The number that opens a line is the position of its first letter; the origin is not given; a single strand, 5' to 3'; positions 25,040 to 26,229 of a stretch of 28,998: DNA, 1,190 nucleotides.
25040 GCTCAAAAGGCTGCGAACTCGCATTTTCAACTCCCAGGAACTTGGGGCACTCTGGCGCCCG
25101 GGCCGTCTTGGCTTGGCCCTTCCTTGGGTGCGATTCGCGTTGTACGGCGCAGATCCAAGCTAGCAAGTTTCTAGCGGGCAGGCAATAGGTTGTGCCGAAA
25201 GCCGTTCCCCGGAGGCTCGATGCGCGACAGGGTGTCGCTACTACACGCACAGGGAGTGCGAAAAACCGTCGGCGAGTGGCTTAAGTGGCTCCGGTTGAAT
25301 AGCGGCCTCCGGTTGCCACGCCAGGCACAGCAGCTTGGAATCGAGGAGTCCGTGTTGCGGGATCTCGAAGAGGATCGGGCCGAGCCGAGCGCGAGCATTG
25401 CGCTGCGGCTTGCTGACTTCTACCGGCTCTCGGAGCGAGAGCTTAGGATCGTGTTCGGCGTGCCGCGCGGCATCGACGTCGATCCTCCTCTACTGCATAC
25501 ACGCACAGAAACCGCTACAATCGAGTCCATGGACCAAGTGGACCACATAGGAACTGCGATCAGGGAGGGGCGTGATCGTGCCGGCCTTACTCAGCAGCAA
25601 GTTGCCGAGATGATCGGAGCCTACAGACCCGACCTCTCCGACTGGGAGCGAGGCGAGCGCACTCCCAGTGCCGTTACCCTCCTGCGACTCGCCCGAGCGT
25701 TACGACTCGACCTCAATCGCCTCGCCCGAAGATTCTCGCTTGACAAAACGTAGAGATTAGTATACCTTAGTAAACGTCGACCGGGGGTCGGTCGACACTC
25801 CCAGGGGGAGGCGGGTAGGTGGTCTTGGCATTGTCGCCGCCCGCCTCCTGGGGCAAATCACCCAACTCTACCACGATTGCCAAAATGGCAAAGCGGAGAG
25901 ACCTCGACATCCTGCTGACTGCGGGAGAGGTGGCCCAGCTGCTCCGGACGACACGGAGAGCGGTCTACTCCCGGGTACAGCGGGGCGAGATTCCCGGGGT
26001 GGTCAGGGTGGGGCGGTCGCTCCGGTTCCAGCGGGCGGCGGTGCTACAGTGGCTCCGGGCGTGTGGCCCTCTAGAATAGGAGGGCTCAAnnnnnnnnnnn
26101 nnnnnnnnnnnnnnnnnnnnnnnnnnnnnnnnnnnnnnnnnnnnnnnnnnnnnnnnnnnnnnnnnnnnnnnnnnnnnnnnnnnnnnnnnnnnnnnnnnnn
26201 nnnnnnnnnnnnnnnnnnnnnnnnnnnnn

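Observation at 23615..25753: Small secreted Cys-rich acidic peptide gene coupled to a TPR-only protein, divergent from the CI-like tandem-HTH repressor. Possible peptide-based signalling or lysogeny-control pair.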

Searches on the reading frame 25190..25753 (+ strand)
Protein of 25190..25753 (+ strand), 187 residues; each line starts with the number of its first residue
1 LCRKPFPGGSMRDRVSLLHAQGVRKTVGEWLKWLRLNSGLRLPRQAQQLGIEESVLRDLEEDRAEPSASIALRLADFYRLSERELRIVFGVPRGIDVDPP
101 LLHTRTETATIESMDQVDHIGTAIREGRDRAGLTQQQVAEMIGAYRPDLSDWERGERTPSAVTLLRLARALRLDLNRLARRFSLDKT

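Call 5: search_protein_families(library=pfam, proteins=[window:25190-25753:+], max_evalue=0.1)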
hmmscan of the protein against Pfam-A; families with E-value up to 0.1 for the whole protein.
window:25190-25753:+ (187 aa): 8 families
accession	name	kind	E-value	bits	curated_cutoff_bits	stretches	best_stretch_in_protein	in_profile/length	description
PF01381.28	HTH_3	-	3.7e-18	65.7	23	2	124-176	1-53/55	Helix-turn-helix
PF13560.12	HTH_31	-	4.1e-18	65.9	27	2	120-178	2-61/64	Helix-turn-helix domain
PF12844.13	HTH_19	-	1.8e-11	44.2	30.2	1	121-179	1-59/64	Helix-turn-helix domain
PF13744.12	HTH_37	-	1.2e-05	25.5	27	1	119-158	18-57/80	Helix-turn-helix domain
PF13443.12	HTH_26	-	2e-05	25.2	22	1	130-175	8-54/63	Cro/C1-type HTH DNA-binding domain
PF20432.4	Xre-like-HTH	-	0.00012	22.7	25.8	0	62-93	6-37/63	Antitoxin Xre-like helix-turn-helix domain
PF13413.12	HTH_25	-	0.00032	20.9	24.6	1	31-64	2-35/62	Helix-turn-helix domain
PF15731.11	MqsA_antitoxin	-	0.051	14.1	30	0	117-168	67-117/131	Antitoxin component of bacterial toxin-antitoxin system, MqsA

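Call 11: search_protein_families(library=phrogs, proteins=[window:25190-25753:+], max_evalue=0.01)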
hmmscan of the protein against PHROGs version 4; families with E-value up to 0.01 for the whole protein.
window:25190-25753:+ (187 aa): 27 families (the best 25 are shown)
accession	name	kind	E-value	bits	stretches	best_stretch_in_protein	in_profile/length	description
phrog_2439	-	transcription regulation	1.6e-15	57.9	2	115-173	3-61/367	transcriptional regulator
phrog_8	-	transcription regulation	1.1e-14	55.7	1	22-178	72-215/346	transcriptional regulator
phrog_4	-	transcription regulation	1.5e-13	51.5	1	115-179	126-192/400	transcriptional repressor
phrog_7241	-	transcription regulation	2.2e-12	48.1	1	123-179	65-121/122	transcriptional regulator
phrog_2104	-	unknown function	6.1e-12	46.6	1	122-167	42-87/103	-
phrog_3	-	transcription regulation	6.2e-12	47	1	113-174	82-141/430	transcriptional repressor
phrog_5823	-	transcription regulation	6.5e-12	46.3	1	116-178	3-66/404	transcriptional regulator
phrog_2328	-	transcription regulation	1.6e-11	45.1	1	111-176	7-72/128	transcriptional repressor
phrog_1373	-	transcription regulation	2.8e-11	44.7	1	115-178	63-122/166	transcriptional regulator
phrog_2967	-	transcription regulation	5.6e-10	40.1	1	117-179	8-70/225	transcriptional regulator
phrog_4836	-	transcription regulation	3.6e-09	37.5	1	118-176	74-132/194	CII-like regulator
phrog_38027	-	transcription regulation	3.1e-06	28.3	1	123-183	72-132/143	transcriptional repressor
phrog_638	-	transcription regulation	5.5e-06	27.3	1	135-175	20-60/145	transcriptional regulator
phrog_7396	-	unknown function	6.6e-06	26.9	1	116-172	12-71/227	-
phrog_2339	-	DNA, RNA and nucleotide metabolism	4.9e-05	24.3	1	112-171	18-78/98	HTH DNA binding protein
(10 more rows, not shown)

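Call 29: find_related_loci(query=window:25190-25753:+, collection=viral_contigs, flank=6000)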
Query window:25190-25753:+ (187 aa) in viral_contigs; peptide patterns used: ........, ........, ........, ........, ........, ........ (x = any residue, [..] = any of these).
18 stretches matched a pattern, but none encodes a relative of the query by tblastn (E <= 1e-3).

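Call 87: search_protein_families(library=padloc, proteins=[window:25220-25753:+], max_evalue=0.01)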
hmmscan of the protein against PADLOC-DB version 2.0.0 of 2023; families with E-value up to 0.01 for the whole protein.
window:25220-25753:+ (177 aa): 18 families
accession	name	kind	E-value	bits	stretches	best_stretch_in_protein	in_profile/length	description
PDLC02926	HTH_VI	-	5.6e-15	53.4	2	110-168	2-60/92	-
PDLC04142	capH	-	1.3e-12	46.7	2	110-162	7-59/103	capH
PDLC03947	RmrA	-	4.6e-09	33.6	1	108-165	10-67/383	-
PDLC03951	RmrA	-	9.5e-09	32.7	1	116-168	15-67/400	-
PDLC03949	RmrA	-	2.8e-08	31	1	116-165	9-58/363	-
PDLC03954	RmrA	-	4.3e-08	30.5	1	111-166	12-67/380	-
PDLC03952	RmrA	-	2.7e-07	27.8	1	110-162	23-75/395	-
PDLC03671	Control_protein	-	2.2e-06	25.8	1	99-174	4-79/84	control protein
PDLC03664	Control_protein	-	4e-06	25.2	1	109-164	13-68/74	control protein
PDLC03665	Control_protein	-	1.6e-05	23.1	1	111-168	10-68/77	control protein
PDLC04760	PDC-M64C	-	6.3e-05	21.3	1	95-165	12-82/93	-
PDLC03948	RmrA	-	7.7e-05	19.7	1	112-163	11-62/397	-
PDLC03944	RmrA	-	8.1e-05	19.8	1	109-162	6-59/384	-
PDLC03666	Control_protein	-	0.00017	20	1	104-170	1-67/77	control protein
PDLC03956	RmrA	-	0.00022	18.4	1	116-164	15-64/399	-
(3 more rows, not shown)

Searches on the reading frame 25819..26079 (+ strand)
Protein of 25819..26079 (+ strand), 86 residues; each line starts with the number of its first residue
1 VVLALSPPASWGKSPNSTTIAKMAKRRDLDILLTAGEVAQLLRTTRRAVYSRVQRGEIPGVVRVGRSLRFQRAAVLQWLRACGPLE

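Call 5: search_protein_families(library=pfam, proteins=[window:25819-26079:+], max_evalue=0.1)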
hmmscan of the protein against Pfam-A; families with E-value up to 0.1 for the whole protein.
window:25819-26079:+ (86 aa): 2 families
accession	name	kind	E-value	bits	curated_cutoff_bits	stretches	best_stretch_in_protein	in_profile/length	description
PF12728.13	HTH_17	-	1.2e-12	48.4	27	1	32-82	1-50/51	Helix-turn-helix domain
PF08281.18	Sigma70_r4_2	-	0.05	13.7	25.7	1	34-56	28-50/54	Sigma-70, region 4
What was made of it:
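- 25819..26079 (+): HTH_17 (excisionase/AlpA-type) gene. Call 5.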
